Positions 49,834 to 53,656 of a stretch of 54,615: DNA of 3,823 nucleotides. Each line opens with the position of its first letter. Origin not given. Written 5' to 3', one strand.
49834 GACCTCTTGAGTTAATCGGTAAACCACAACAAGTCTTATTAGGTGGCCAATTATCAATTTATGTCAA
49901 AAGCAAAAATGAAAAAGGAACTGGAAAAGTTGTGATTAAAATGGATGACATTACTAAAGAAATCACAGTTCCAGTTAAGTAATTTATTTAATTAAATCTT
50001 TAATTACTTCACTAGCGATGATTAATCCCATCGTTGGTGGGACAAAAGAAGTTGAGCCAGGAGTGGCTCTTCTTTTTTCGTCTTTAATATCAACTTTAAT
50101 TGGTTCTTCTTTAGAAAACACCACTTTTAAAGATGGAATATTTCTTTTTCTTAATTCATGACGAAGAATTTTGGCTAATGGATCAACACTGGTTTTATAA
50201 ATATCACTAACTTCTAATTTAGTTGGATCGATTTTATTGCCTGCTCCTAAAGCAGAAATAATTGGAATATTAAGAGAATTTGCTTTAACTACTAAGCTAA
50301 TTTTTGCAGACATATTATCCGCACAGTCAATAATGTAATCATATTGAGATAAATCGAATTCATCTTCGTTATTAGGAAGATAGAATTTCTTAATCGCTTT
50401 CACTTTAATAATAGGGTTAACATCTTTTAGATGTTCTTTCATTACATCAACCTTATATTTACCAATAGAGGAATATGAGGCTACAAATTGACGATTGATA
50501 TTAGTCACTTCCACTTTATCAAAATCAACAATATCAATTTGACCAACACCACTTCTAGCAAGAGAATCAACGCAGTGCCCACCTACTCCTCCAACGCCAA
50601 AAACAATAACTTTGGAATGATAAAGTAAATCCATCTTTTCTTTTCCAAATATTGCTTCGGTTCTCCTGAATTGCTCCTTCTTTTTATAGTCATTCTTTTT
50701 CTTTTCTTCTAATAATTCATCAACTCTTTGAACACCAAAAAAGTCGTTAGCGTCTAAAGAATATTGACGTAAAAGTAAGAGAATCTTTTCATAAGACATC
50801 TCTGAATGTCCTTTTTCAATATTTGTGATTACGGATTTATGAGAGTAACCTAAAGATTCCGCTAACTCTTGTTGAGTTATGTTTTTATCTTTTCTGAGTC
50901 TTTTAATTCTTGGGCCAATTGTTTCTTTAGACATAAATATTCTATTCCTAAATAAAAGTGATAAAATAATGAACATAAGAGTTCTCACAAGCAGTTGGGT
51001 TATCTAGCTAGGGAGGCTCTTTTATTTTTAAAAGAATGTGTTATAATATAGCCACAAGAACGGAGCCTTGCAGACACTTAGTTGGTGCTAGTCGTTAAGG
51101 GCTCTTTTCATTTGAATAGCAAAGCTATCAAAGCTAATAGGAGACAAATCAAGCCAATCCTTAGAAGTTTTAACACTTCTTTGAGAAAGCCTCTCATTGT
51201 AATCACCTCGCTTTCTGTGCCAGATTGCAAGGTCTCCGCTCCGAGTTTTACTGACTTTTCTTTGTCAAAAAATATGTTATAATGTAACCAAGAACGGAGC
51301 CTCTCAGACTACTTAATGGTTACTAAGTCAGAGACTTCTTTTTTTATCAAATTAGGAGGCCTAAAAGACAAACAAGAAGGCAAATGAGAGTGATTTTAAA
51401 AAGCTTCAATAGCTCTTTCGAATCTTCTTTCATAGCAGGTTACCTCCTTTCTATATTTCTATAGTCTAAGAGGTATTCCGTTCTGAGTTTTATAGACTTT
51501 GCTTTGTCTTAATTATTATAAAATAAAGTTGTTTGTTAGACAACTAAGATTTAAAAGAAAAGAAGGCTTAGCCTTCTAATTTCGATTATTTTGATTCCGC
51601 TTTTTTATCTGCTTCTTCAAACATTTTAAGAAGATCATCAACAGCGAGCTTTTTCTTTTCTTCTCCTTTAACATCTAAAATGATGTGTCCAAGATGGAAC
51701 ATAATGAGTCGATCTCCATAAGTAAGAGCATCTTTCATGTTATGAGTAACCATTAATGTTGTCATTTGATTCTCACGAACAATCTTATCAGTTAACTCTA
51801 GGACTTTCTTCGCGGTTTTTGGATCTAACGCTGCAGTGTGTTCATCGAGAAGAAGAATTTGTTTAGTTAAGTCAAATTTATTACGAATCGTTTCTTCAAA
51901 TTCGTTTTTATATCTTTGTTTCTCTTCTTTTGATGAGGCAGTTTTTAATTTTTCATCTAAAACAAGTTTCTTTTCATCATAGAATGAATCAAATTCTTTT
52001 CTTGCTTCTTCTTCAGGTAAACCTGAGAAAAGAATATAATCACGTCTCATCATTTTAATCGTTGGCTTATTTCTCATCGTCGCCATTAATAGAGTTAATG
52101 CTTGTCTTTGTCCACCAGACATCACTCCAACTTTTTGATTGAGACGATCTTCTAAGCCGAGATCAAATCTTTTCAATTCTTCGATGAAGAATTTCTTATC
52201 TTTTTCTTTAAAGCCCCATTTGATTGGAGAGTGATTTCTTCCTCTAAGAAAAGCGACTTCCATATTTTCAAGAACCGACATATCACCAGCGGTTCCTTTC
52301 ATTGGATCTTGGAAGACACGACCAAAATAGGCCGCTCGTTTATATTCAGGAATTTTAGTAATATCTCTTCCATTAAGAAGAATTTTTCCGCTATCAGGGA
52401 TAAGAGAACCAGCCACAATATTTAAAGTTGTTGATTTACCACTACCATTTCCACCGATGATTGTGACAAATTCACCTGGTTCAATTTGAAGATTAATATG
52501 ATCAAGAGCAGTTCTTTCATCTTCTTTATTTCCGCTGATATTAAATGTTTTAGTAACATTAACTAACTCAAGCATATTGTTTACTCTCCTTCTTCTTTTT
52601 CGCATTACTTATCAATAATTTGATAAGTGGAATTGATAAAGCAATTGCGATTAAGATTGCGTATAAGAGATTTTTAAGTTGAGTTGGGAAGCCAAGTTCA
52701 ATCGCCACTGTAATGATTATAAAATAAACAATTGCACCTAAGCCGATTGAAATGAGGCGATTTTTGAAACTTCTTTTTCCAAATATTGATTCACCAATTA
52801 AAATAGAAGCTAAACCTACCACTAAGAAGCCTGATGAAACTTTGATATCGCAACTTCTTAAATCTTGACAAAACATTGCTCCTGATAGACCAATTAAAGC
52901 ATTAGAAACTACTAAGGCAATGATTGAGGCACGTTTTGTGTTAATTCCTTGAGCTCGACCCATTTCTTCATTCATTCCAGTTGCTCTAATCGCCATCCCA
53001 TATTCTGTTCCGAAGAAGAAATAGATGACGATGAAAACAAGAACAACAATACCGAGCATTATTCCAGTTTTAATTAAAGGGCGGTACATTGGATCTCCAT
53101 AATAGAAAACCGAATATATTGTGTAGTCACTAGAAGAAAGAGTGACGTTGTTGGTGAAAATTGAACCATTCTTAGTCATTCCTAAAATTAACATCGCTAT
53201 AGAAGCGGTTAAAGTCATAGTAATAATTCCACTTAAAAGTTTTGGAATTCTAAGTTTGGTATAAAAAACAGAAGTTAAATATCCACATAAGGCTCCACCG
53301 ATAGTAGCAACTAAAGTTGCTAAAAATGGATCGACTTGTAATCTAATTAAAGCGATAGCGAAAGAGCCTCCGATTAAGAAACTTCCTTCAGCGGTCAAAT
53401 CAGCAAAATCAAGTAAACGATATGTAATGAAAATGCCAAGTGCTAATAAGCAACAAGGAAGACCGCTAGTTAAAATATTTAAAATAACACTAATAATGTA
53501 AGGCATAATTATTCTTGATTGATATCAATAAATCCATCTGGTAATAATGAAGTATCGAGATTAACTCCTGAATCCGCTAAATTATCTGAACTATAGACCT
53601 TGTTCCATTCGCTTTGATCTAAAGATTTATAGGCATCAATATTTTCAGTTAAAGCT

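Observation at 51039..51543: Two tandem unannotated type I toxin-antitoxin-like modules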

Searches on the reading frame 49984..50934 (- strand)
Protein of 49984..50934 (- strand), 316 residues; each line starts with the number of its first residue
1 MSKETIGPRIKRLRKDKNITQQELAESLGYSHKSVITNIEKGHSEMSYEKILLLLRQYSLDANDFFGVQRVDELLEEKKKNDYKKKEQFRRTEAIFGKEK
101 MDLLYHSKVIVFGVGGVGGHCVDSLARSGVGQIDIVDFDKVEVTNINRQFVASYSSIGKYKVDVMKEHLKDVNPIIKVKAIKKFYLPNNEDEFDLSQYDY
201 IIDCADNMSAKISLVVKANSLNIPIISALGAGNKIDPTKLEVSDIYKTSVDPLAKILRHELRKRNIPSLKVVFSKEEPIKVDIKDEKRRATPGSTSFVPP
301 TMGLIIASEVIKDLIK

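Call 53: search_protein_families(library=pfam, max_evalue=0.001, proteins=[window:49984-50934:-])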
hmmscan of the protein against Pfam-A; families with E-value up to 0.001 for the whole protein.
window:49984-50934:- (316 aa): 4 families
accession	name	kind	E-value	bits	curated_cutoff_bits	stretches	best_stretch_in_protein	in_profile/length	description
PF00899.27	ThiF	-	3.8e-40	138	28.1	1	94-312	6-200/238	ThiF family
PF01381.28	HTH_3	-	1.8e-09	38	23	1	10-60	1-50/55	Helix-turn-helix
PF12844.13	HTH_19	-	5.5e-08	33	30.2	1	7-66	1-59/64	Helix-turn-helix domain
PF13560.12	HTH_31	-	3.5e-05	24.5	27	1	6-61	2-57/64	Helix-turn-helix domain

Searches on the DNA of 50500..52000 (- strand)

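Call 4: search_rna_families(source=window, start=50500, end=52000, threshold=evalue, max_evalue=10, show_alignments=3)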
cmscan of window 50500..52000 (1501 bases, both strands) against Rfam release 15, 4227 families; matches with E-value up to 10: 5.
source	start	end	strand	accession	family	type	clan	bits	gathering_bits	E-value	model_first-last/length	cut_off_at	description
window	51474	51553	-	RF02900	AaHKsRNA82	Gene; sRNA;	-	19.3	51.4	8.2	1-81/81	no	Aggregatibacter sRNA 82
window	51671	51748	+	RF01832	ROSE_2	Cis-reg; thermoregulator;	-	17.6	65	1.5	1-73/73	no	Repression of heat shock gene expression (ROSE) element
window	51100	51197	+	RF01693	Bacteroidales-1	Gene; sRNA;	-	17.2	60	3.7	1-179/179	no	Bacteroidales-1 6S-Bacteroidales RNA suggested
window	51554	51633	-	RF00370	sroD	Gene; sRNA;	-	15.8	50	5.6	1-86/86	no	sroD RNA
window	51498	51543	+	RF02350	psRNA6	Gene; sRNA;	-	10.3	60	5.3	1-333/333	no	Nitrosomonas sRNA psRNA6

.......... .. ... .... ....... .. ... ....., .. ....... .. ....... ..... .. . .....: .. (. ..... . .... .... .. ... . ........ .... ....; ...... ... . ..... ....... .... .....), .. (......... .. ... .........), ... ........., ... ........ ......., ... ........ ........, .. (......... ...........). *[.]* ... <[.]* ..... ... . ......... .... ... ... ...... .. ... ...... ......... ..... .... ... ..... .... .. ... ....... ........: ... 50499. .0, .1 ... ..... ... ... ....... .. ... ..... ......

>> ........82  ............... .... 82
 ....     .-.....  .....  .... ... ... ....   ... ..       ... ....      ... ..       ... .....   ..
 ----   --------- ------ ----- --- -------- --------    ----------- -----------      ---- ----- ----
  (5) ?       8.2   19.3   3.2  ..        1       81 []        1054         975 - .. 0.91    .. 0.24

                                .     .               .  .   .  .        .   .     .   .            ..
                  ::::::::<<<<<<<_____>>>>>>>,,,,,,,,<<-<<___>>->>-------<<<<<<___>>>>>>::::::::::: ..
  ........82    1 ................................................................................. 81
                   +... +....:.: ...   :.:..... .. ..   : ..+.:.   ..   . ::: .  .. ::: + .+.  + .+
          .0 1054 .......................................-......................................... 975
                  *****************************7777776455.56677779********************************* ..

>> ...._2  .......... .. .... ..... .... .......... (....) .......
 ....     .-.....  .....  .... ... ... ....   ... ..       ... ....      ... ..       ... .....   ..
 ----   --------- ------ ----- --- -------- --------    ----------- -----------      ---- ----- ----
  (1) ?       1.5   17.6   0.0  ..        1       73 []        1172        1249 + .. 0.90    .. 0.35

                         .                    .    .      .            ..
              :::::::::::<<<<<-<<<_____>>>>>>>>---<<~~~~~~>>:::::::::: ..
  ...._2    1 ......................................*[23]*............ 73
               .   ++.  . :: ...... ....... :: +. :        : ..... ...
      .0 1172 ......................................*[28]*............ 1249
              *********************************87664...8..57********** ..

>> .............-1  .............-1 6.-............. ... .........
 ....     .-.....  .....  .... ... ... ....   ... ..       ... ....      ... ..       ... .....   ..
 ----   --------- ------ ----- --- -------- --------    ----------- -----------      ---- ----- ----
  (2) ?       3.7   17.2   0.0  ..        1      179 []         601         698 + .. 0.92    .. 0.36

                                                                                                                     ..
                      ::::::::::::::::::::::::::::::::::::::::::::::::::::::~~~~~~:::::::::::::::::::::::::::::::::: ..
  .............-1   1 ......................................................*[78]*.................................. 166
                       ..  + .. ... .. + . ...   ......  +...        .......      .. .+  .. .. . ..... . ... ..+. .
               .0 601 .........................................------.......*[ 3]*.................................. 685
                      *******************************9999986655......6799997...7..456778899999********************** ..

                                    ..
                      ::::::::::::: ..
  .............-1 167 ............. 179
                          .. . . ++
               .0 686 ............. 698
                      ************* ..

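Call 54: search_dna_similar(query=window:51030-51520:-, collection=plasmids, mode=distant, max_evalue=0.001)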
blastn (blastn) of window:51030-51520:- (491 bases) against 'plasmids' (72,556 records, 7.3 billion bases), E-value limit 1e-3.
No match.

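Call 55: search_dna_similar(query=window:51030-51520:-, collection=phages, mode=distant, max_evalue=0.001)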
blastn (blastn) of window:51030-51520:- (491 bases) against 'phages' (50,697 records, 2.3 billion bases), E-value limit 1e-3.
No match.

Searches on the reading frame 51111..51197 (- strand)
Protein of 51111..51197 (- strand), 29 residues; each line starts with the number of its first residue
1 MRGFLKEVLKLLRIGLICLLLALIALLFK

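Call 30: search_protein_families(library=pfam, max_evalue=10, proteins=[window:51111-51197:-])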
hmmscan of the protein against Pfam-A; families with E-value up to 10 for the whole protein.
seq(29 aa): 0 families

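Call 31: search_protein_families(library=ncbifam, max_evalue=10, proteins=[window:51111-51197:-])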
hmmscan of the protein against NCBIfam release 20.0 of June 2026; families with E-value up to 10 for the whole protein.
seq(29 aa): 0 families

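Call 56: search_protein_families(library=padloc, max_evalue=10, proteins=[window:51111-51197:-])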
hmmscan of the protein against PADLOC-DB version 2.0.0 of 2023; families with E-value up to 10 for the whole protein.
seq(29 aa): 0 families

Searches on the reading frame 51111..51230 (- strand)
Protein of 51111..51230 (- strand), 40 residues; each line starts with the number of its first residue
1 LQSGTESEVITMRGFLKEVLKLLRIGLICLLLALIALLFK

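Call 15: find_homologous_proteins(query=A3, max_evalue=10)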
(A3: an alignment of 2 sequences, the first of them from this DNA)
Query A3 (2 sequences) (40 aa, profile of the alignment): 2 proteins with E <= 10 among 13 candidates.
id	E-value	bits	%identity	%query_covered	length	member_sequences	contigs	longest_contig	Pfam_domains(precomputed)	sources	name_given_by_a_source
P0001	1.2e-11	62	76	73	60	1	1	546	-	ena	-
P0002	1.1e-7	49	74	48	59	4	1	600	-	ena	-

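Call 17: find_encoding_contigs(protein=P0001, flank=10000)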
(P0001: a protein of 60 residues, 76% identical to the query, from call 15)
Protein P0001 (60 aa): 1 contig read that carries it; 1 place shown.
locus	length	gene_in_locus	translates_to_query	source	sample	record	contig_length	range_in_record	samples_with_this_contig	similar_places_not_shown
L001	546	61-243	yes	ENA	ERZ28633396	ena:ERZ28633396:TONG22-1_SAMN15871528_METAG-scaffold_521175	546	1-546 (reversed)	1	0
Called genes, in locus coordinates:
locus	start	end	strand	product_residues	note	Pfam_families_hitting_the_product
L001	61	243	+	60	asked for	-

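Call 18: find_encoding_contigs(protein=P0002, flank=10000)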
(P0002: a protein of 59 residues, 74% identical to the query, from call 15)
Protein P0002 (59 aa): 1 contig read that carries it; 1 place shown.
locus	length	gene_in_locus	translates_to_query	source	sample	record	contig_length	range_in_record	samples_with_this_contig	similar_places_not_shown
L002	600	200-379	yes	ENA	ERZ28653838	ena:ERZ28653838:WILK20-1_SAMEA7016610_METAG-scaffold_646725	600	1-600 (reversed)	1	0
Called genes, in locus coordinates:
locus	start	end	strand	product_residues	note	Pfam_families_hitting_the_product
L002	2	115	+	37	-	?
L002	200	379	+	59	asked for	-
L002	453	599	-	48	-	?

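Call 72: search_protein_representatives(alignment_id=A5)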
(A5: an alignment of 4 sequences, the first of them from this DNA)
Query: 4 sequences, 59 profile positions. Proteins with E-value up to 0.001 (for the whole library): 28; up to 1e-10: 13; up to 1e-30: 1. The best 28 are listed.
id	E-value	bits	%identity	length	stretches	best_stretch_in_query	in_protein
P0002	1.3e-32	127.6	-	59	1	1-59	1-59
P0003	5.5e-21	90.4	-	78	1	4-59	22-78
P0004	3.8e-19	84.5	-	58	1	6-59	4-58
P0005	4.5e-19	84.2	-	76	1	6-59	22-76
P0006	7.0e-18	80.4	-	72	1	7-59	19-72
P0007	6.3e-17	77.4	-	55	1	8-59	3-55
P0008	4.9e-16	74.5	-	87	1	4-59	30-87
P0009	8.6e-15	70.5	-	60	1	1-59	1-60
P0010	4.0e-14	68.4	-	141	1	7-59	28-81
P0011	8.9e-14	67.3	-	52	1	12-59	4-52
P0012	7.0e-13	64.4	-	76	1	9-58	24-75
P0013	7.2e-13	64.4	-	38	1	23-59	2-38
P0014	4.7e-11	58.6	-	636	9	20-39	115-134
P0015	4.9e-09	52.1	-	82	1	24-59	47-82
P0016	1.1e-06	44.6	-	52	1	30-59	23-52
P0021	7.1e-05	38.8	-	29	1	31-58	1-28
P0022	2.9e-04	36.8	-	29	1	31-59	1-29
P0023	4.0e-04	36.4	-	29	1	31-59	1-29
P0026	6.3e-04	35.7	-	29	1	31-56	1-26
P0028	8.8e-04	35.3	-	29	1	31-59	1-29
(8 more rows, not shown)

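Call 74: list_cluster_members(proteins=[P0021, P0022, P0023, P0026, P0028, P0013, P0016, P0009, P0004, P0007])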
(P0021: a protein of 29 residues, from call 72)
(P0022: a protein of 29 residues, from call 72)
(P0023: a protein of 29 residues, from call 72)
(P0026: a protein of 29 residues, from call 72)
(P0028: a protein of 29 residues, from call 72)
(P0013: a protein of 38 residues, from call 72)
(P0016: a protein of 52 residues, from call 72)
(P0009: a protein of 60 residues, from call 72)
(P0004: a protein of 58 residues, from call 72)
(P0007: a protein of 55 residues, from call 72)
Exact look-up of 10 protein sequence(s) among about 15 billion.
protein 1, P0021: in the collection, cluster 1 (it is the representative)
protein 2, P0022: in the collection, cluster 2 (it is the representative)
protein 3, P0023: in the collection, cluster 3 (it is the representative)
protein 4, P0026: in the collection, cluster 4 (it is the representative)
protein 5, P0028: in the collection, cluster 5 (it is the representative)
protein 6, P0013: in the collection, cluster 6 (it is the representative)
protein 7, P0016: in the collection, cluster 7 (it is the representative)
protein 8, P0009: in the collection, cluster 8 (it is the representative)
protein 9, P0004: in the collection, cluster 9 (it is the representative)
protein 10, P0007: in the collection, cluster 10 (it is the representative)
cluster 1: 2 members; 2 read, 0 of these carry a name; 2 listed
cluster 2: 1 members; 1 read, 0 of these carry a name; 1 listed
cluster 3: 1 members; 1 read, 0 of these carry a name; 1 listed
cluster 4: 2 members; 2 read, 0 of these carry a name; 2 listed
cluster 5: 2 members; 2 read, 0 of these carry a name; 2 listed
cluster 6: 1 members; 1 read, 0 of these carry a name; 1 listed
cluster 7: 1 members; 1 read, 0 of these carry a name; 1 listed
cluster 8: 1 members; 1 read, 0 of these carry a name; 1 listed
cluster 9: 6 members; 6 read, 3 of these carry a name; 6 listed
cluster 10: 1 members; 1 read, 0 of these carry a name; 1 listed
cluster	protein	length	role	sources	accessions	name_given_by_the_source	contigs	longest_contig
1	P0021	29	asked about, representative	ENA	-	-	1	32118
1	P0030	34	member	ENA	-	-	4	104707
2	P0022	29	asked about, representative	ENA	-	-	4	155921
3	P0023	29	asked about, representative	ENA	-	-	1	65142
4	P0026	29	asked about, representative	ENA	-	-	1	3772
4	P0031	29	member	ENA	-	-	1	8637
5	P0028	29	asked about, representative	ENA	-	-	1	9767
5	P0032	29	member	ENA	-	-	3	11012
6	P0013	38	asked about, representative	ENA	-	-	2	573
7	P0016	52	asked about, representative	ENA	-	-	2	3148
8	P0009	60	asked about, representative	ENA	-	-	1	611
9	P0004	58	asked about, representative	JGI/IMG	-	hypothetical protein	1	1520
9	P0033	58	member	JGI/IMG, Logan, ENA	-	hypothetical protein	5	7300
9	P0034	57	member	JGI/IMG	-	hypothetical protein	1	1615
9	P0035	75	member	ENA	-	-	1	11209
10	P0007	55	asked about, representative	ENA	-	-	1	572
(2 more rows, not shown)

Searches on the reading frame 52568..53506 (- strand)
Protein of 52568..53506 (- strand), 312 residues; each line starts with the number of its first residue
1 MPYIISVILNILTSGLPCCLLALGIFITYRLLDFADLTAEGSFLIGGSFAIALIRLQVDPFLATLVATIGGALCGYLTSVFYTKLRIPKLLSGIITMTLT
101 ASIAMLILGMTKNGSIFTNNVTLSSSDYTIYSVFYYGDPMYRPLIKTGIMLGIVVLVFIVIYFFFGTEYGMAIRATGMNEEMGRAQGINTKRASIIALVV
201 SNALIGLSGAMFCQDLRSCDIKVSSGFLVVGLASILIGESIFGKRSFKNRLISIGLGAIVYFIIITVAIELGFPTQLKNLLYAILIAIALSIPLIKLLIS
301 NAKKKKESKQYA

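Call 21: find_encoding_contigs(protein=window:52568-53506:-, flank=10000, max_places=10)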
Protein window:52568-53506:- (312 aa): 4 contigs read that carry it; 2 places shown.
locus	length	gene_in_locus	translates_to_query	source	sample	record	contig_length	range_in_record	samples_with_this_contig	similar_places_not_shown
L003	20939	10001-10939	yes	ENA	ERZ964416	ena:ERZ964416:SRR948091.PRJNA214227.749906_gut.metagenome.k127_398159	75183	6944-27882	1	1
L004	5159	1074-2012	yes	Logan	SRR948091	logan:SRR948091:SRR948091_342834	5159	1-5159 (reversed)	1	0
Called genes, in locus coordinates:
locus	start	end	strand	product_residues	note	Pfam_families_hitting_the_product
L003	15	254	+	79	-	PF04023:FeoA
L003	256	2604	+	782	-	PF00009:GTP_EFTU (faint), PF01926:MMR_HSR1, PF02421:FeoB_N, PF17910:FeoB_Cyto, PF07670:Gate, PF07664:FeoB_C, PF07670:Gate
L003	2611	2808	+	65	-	-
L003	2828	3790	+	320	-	PF02645:DegV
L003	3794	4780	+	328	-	PF01757:Acyl_transf_3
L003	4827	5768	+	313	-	-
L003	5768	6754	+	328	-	PF00005:ABC_tran, PF13304:AAA_21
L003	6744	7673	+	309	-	PF00005:ABC_tran, PF13304:AAA_21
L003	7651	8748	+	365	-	-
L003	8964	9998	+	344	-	PF04392:ABC_sub_bind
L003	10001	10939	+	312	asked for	PF02653:BPD_transp_2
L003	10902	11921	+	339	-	PF00005:ABC_tran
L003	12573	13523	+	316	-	PF01381:HTH_3, PF12844:HTH_19, PF00899:ThiF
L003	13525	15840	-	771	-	PF22666:Glyco_hydro_2_N2, PF02837:Glyco_hydro_2_N, PF00703:Glyco_hydro_2, PF02836:Glyco_hydro_2_C, PF18565:Glyco_hydro2_C5 (faint)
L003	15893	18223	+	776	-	PF16875:Glyco_hydro_36N, PF02065:Melibiase, PF16874:Glyco_hydro_36C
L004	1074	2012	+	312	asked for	PF02653:BPD_transp_2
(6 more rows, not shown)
